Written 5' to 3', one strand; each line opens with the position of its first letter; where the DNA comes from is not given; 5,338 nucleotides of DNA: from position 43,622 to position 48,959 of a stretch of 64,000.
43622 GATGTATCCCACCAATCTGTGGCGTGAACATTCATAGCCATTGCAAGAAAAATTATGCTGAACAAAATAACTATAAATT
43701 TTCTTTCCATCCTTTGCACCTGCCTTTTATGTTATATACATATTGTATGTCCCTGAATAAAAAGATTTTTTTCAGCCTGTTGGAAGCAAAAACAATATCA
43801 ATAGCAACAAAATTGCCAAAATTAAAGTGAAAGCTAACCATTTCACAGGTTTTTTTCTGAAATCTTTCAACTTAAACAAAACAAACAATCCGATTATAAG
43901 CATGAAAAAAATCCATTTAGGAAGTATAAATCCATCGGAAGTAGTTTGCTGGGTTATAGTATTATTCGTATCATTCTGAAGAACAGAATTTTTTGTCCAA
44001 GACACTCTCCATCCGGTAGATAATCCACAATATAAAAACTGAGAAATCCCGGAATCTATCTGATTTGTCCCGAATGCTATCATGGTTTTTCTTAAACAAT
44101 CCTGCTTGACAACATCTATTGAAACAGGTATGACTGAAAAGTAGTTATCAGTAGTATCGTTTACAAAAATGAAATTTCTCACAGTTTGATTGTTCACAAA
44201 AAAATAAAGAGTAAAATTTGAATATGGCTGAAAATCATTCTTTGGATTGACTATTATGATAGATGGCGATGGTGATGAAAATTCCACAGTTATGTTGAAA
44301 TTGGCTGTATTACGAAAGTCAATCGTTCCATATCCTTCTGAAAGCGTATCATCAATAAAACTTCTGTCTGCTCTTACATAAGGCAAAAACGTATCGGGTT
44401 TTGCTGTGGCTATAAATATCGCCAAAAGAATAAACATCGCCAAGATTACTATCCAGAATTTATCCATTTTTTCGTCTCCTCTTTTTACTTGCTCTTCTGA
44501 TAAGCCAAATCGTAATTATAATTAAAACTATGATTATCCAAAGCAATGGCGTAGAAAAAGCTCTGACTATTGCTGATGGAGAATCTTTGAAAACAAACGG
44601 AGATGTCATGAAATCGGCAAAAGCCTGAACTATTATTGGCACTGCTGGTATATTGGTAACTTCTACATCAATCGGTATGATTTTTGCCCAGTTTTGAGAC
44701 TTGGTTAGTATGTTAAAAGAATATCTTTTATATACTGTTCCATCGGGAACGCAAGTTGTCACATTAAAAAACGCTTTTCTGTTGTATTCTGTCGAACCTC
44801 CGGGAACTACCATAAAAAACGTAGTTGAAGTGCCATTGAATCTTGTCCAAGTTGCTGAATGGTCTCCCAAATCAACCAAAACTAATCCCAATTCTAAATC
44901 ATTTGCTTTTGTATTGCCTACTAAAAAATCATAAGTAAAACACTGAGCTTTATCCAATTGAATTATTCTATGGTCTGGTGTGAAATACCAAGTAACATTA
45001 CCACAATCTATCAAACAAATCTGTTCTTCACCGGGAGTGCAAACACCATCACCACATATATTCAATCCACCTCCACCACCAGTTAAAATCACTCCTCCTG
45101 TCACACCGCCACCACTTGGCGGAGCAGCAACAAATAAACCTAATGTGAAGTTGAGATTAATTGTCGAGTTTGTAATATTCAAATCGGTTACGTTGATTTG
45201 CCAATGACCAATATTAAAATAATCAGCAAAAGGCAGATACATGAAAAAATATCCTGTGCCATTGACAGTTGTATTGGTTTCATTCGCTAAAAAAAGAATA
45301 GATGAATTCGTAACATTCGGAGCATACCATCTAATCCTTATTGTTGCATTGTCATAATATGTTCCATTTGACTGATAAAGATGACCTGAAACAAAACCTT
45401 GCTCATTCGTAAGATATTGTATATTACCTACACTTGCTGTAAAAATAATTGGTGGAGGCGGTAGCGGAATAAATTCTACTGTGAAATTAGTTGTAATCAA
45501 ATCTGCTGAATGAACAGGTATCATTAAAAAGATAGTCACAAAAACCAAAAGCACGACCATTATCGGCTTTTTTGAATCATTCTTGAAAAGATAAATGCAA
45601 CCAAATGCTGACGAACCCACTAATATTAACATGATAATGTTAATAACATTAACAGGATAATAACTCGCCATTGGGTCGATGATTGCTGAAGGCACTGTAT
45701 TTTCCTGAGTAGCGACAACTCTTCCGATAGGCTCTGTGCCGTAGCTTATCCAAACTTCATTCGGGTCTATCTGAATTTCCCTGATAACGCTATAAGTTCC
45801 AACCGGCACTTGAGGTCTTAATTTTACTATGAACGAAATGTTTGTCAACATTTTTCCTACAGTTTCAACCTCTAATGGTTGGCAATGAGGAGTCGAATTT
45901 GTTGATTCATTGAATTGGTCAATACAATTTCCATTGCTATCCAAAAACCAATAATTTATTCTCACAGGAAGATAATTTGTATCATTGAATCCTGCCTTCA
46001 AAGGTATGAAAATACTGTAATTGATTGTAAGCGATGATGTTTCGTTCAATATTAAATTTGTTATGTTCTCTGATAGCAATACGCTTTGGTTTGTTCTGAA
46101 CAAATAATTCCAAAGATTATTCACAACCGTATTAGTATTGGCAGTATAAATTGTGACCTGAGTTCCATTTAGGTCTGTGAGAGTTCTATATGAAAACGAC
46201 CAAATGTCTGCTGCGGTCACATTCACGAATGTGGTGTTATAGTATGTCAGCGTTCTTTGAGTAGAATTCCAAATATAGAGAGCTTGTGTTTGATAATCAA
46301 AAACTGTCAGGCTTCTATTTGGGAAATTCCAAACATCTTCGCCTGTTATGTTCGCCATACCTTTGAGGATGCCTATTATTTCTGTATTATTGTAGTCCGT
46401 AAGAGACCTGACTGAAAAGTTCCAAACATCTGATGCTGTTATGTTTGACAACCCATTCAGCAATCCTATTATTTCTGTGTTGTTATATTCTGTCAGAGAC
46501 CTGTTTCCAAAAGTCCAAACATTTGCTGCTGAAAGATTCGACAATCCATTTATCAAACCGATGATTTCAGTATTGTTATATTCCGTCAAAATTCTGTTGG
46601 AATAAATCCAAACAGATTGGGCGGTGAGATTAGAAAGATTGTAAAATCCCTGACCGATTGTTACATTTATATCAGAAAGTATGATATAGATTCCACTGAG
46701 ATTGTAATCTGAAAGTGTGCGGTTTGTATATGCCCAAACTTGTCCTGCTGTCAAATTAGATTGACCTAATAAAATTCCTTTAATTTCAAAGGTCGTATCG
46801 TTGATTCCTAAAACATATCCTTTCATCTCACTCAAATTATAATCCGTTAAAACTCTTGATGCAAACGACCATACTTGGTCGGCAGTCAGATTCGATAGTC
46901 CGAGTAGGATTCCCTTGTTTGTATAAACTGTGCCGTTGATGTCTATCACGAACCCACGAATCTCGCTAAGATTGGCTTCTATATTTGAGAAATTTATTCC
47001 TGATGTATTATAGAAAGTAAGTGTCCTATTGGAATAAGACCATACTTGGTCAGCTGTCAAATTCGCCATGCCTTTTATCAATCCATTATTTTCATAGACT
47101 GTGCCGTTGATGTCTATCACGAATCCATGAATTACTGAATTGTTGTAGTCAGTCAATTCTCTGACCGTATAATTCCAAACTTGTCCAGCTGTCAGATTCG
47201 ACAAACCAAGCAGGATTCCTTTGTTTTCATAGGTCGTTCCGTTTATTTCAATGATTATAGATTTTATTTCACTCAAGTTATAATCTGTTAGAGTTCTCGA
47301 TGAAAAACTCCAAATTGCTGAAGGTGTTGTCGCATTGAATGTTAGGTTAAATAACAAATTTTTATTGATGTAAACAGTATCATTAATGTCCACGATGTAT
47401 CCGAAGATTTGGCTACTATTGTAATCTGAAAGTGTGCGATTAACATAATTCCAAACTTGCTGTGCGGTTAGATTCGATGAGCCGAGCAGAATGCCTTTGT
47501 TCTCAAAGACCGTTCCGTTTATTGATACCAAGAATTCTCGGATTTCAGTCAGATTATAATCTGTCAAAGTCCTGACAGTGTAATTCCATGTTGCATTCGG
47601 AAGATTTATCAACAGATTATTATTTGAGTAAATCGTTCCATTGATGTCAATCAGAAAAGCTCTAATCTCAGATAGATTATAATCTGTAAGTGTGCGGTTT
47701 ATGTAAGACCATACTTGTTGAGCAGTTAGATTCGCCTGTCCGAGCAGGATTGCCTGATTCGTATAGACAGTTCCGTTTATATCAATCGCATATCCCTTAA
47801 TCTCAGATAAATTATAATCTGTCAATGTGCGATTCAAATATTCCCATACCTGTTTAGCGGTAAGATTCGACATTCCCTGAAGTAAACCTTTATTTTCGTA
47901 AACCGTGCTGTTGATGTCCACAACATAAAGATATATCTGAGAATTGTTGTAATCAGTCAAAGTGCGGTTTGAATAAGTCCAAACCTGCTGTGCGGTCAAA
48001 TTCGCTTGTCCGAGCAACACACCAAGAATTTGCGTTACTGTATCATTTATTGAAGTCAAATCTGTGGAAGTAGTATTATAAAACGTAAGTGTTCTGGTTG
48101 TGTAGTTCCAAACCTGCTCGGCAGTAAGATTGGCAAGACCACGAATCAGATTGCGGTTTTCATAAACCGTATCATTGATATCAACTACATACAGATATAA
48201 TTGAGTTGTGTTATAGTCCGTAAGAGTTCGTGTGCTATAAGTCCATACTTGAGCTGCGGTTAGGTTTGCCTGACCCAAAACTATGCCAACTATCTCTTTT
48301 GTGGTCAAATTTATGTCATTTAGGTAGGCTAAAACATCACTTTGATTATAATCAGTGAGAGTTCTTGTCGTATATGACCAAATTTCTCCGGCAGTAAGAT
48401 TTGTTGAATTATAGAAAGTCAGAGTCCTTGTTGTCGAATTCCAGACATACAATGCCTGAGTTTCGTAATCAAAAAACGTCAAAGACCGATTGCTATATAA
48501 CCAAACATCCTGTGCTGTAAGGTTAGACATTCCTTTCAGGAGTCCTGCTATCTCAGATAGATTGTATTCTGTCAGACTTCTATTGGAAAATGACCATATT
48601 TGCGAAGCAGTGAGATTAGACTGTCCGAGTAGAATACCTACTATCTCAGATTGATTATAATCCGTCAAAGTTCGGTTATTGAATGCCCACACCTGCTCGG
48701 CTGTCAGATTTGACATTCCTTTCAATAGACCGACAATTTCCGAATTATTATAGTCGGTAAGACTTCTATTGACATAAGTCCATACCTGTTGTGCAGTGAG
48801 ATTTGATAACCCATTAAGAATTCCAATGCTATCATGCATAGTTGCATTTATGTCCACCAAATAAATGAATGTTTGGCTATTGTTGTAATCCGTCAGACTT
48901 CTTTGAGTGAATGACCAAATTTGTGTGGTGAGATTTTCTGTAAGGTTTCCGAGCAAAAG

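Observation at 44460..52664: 2734-aa anchored glycoprotein built from ~40 tandem 38-aa sequon-bearing repeats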

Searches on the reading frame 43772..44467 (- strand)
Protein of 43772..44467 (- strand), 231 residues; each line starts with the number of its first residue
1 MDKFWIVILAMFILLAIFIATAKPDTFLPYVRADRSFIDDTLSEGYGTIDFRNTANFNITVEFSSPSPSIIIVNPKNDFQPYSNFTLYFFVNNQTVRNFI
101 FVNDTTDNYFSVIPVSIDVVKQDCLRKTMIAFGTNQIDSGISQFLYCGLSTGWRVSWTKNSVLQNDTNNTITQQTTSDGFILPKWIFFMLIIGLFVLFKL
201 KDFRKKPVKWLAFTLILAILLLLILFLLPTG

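Call 7: search_protein_families(library=pfam, proteins=[window:43772-44467:-], max_evalue=0.01)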
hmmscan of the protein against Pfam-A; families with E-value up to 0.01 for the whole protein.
window:43772-44467:- (231 aa): 1 family
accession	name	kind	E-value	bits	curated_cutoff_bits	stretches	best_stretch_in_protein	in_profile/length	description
PF14264.12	Glucos_trans_II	-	0.0068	16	30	1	176-228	241-290/317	Glucosyl transferase GtrII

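Call 8: search_protein_families(library=phrogs, proteins=[window:43772-44467:-], max_evalue=0.01)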
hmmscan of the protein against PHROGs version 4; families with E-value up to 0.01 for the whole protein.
window:43772-44467:- (231 aa): 0 families

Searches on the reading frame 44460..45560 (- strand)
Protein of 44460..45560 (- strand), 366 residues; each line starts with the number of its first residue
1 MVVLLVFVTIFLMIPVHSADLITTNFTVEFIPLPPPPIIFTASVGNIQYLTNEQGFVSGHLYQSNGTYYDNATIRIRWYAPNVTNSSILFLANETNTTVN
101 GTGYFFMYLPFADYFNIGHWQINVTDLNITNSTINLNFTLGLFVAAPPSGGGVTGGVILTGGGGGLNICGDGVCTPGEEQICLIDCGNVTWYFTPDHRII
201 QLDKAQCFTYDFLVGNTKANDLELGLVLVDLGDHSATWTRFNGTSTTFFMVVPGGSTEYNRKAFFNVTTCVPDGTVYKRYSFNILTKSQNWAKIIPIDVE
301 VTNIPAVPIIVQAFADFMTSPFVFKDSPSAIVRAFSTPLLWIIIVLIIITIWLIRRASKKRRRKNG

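Call 116: search_protein_families(library=pfam, proteins=[window:44460-45560:-], max_evalue=1)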
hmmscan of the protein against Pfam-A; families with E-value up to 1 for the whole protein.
window:44460-45560:- (366 aa): 1 family
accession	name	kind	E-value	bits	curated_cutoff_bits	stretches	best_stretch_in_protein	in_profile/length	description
PF17410.7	Stevor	-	0.34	10.9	25.4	1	339-358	243-262/275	Subtelomeric Variable Open Reading frame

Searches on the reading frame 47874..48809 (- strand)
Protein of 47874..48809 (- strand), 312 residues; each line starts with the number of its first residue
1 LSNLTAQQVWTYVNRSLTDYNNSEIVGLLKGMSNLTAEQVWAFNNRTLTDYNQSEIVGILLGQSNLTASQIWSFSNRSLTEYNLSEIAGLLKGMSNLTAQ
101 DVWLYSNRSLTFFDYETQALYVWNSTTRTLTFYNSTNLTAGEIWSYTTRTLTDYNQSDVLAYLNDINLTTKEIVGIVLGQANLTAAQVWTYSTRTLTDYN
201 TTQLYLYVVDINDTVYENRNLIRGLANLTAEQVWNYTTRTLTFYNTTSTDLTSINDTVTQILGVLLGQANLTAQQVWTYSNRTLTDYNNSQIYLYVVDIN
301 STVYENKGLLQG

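Call 44: predict_structure(alignment_id=A2)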
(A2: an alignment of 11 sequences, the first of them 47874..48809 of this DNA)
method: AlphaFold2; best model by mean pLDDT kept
length: 312 residues; sequences in the alignment: 11
mean_pLDDT: 36.5   pTM: 0.26
mean pLDDT of the five models: 36.5, 32.6, 31.9, 30.5, 28.4
residues with pLDDT >= 90: 0; 70-90: 0; 50-70: 20; < 50: 292
segments of 3 or more residues with pLDDT < 50: 1-125, 128-179, 189-205, 219-312
pLDDT, mean of each block of 10 residues (from residue 1): 35 38 38 37 36 27 28 28 29 31 40 40 47 35 26 29 38 46 50 38 48 50 36 28 31 37 38 40 33 42 36 25
secondary structure, 60 per line:
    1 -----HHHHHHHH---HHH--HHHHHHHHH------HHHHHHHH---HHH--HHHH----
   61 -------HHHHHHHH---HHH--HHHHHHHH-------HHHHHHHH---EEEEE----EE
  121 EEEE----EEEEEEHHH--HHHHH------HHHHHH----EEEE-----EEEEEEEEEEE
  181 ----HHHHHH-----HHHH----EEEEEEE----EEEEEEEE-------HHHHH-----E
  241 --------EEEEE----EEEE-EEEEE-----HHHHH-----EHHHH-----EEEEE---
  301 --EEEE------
elements in order: H6-13 H22-30 H37-44 H53-56 H68-75 H84-91 H99-106 E110-114 E119-124 E129-134 H140-144 H151-156 E161-164 E170-180 H185-190 H196-199 E204-210 E215-222 H230-234 E249-253 E258-261 E263-267 H273-277 H284-287 E293-297 E303-306
